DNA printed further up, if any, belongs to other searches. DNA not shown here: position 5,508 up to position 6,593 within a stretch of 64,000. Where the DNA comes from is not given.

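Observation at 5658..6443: Putative heliorhodopsin next to the island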

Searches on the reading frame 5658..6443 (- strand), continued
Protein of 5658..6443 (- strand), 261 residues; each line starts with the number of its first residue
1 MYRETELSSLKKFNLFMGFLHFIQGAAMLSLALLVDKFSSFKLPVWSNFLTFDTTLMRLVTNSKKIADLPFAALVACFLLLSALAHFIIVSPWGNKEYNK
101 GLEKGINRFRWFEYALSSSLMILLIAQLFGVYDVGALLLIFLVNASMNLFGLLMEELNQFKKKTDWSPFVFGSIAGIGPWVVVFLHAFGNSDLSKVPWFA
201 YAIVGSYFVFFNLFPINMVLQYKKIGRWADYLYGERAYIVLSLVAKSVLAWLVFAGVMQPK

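Call 61: fold_search(model_id=the predicted structure, library=pdb)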
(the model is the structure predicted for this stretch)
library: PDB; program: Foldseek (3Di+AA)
matches with E <= 10: 468; with E <= 0.001: 10
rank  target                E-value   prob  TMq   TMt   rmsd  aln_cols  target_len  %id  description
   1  7clj                  3.1e-17  1.00  0.84  0.88   2.8       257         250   40  Crystal structure of Thermoplasmatales archaeon heliorhodopsin E108D mutant (released 2020-09-02)
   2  7u55                  1.3e-16  1.00  0.83  0.89   2.7       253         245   42  Crystal structure of Thermoplasmatales archaeon heliorhodopsin at pH 4.5 (released 2022-09-07)
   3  6is6                  1.5e-16  1.00  0.87  0.90   2.5       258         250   41  Crystal structure of Thermoplasmatales archaeon heliorhodopsin (released 2019-09-25)
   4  6su3_A                1.2e-15  1.00  0.83  0.85   2.9       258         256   46  Crystal structure of the 48C12 heliorhodopsin in the violet form at pH 8.8 (released 2019-12-11)
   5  6su4_A                6.8e-15  1.00  0.82  0.84   2.9       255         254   46  Crystal structure of the 48C12 heliorhodopsin in the blue form at pH 4.3 (released 2019-12-11)
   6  9ljj_A                7.8e-15  1.00  0.85  0.87   3.0       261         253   46  cryo-EM structure of a nanobody bound heliorhodopsin (released 2025-02-12)
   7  6su4_X                9.9e-15  1.00  0.84  0.86   3.2       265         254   45  Crystal structure of the 48C12 heliorhodopsin in the blue form at pH 4.3 (released 2019-12-11)
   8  6su3_X                1.3e-14  1.00  0.83  0.84   3.0       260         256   45  Crystal structure of the 48C12 heliorhodopsin in the violet form at pH 8.8 (released 2019-12-11)
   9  6uh3_A                2.4e-14  1.00  0.83  0.88   2.8       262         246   44  Crystal structure of bacterial heliorhodopsin 48C12 (released 2019-12-04)
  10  6uh3_B                2.2e-13  1.00  0.82  0.87   2.9       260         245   44  Crystal structure of bacterial heliorhodopsin 48C12 (released 2019-12-04)
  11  5azd_B                2.8e-03  1.00  0.50  0.52   8.7       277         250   13  Crystal structure of thermophilic rhodopsin. (released 2016-04-27)
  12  8i2z                  5.4e-03  1.00  0.52  0.53   6.7       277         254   11  Cryo-EM structure of the zeaxanthin-bound kin4B8 (released 2023-03-29)
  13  8xx8_A                6.8e-03  1.00  0.64  0.66   5.3       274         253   14  Structure of Glycilhalorhodopsin from Salinarimonas soli (released 2024-10-16)
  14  5azd_D                9.9e-03  1.00  0.46  0.48   8.4       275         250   15  Crystal structure of thermophilic rhodopsin. (released 2016-04-27)
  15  7d7q_B                1.1e-02  1.00  0.60  0.52   5.7       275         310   14  Crystal structure of the transmembrane domain and linker region of Salpingoeca rosetta rhodopsin phosphodiesterase (released 2020-11-18)
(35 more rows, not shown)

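Call 71: find_encoding_contigs(protein=P0004, flank=8000, max_places=2)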
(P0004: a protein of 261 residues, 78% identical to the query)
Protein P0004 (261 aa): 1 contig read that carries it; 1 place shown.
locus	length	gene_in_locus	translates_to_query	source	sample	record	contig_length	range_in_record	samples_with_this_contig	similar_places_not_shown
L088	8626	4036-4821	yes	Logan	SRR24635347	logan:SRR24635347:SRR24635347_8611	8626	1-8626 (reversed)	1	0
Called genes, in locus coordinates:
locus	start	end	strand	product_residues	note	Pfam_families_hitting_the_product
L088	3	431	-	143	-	?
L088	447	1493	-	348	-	-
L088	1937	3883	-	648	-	PF00583:Acetyltransf_1, PF13673:Acetyltransf_10, PF13508:Acetyltransf_7, PF14401:RLAN, PF02655:ATP-grasp_3 (weak), PF07478:Dala_Dala_lig_C, PF08443:RimK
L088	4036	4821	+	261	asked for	PF18761:Heliorhodopsin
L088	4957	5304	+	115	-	-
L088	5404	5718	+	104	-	PF02001:DUF134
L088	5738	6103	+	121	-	PF02579:Nitro_FeMo-Co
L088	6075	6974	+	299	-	PF10609:ParA (faint), PF01656:CbiA, PF13614:AAA_31 (faint), PF12838:Fer4_7 (faint), PF13484:Fer4_16 (faint), PF00037:Fer4 (faint), PF14697:Fer4_21 (weak), PF13187:Fer4_9, +4 more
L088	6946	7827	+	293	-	PF01656:CbiA, PF10609:ParA (faint), PF12838:Fer4_7 (faint), PF13484:Fer4_16 (faint), PF00037:Fer4 (weak), PF12797:Fer4_2 (faint), PF14697:Fer4_21, PF13187:Fer4_9 (weak)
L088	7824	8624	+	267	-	?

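Call 72: find_encoding_contigs(protein=P0008, flank=8000, max_places=2)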
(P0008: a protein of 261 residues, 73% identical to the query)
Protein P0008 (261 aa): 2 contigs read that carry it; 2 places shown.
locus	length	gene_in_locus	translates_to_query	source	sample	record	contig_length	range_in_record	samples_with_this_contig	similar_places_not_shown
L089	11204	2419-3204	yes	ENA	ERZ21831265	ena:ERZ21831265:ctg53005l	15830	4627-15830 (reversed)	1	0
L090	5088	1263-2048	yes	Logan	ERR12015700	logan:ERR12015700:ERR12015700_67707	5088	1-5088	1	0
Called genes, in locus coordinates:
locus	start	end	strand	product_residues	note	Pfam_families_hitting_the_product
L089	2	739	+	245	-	?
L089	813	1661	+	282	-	PF01261:AP_endonuc_2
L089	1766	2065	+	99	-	PF09851:SHOCT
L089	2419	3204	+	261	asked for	PF18761:Heliorhodopsin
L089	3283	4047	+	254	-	PF00106:adh_short, PF08659:KR, PF13561:adh_short_C2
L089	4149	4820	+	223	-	-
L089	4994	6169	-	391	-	PF01208:URO-D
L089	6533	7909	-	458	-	-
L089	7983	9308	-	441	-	PF04734:Ceramidase_alk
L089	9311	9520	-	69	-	-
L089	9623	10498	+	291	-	PF00370:FGGY_N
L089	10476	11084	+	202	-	PF02782:FGGY_C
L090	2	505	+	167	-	?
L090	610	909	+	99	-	PF09851:SHOCT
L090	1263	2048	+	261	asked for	PF18761:Heliorhodopsin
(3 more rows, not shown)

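Call 73: find_encoding_contigs(protein=P0007, flank=8000, max_places=2)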
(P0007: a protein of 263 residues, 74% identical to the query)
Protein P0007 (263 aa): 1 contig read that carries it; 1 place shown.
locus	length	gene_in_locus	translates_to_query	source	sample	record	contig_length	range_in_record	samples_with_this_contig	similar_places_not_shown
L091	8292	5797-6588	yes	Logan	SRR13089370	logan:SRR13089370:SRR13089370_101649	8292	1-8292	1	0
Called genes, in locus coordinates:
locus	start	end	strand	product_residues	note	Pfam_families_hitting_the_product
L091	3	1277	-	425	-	?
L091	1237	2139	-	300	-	PF12911:OppC_N, PF00528:BPD_transp_1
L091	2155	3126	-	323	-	PF19300:BPD_transp_1_N, PF00528:BPD_transp_1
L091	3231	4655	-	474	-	PF00496:SBP_bac_5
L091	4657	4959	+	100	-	-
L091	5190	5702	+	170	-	PF10646:Germane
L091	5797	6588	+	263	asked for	PF18761:Heliorhodopsin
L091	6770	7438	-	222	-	PF01177:Asp_Glu_race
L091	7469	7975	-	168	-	PF14196:ATC_hydrolase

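Call 78: search_protein_families(library=ncbifam, proteins=[window:5658-6443:-, L082:6710-7894:+], max_evalue=0.001)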
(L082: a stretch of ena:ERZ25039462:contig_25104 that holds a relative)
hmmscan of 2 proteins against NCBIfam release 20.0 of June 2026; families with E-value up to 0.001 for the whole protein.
window:5658-6443:- (261 aa): 1 family
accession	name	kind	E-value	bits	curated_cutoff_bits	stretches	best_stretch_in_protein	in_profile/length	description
NF038020.1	HeR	equivalog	7.2e-96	320.4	100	1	10-258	1-244/244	heliorhodopsin HeR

L082:6710-7894:+ (394 aa): 19 families
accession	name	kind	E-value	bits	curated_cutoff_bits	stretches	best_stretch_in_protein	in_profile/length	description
NF040868.1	carboxypep_CpsA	equivalog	1.8e-118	395.7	500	1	5-384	2-383/391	carboxypeptidase CpsA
TIGR01891.1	amidohydrolases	subfamily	6.3e-109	364.4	153.75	1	19-377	2-364/366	amidohydrolase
NF038260.1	ectoine_DoeB_2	equivalog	1.2e-94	317.3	550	1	13-384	3-373/378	N(2)-acetyl-L-2,4-diaminobutanoate deacetylase DoeB2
TIGR01910.1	DapE-ArgE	subfamily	2.6e-10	40.1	217.6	1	93-324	87-323/373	ArgE/DapE family deacylase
NF009555.0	PRK13004.1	equivalog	4.1e-10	39.1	321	1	4-118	3-118/399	YgeY family selenium metabolism-linked hydrolase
NF006365.0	PRK08588.1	subfamily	2.4e-09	37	289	1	94-354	88-350/383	succinyl-diaminopimelate desuccinylase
TIGR01879.1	hydantase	subfamily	1.9e-08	33.7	204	1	189-317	209-337/401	hydantoinase/carbamoylase family amidase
NF006769.0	PRK09290.1-3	subfamily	1.1e-06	27.6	452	1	191-351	221-378/417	allantoate amidohydrolase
NF009527.0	PRK12891.1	subfamily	2.4e-06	26.8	461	1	192-351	226-388/426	Zn-dependent hydrolase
NF005602.0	PRK07338.1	equivalog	7.5e-06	24.8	357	1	189-305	207-320/409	hydrolase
TIGR01246.1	dapE_proteo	equivalog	9.1e-06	24.9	361.8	1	189-327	179-316/370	succinyl-diaminopimelate desuccinylase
NF009557.0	PRK13009.1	equivalog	1e-05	24.9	284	1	190-286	184-282/377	succinyl-diaminopimelate desuccinylase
NF058540.1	Ncarbamyl_ErtE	equivalog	2.3e-05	23.1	520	1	190-324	220-356/418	N-carbamyl-l-glutamate amidohydrolase ErtE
NF005710.0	PRK07522.1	subfamily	7.4e-05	22.1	412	1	190-304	185-313/391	acetylornithine deacetylase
NF006771.0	PRK09290.1-5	subfamily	8.8e-05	21.2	399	1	189-317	217-345/413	allantoate amidohydrolase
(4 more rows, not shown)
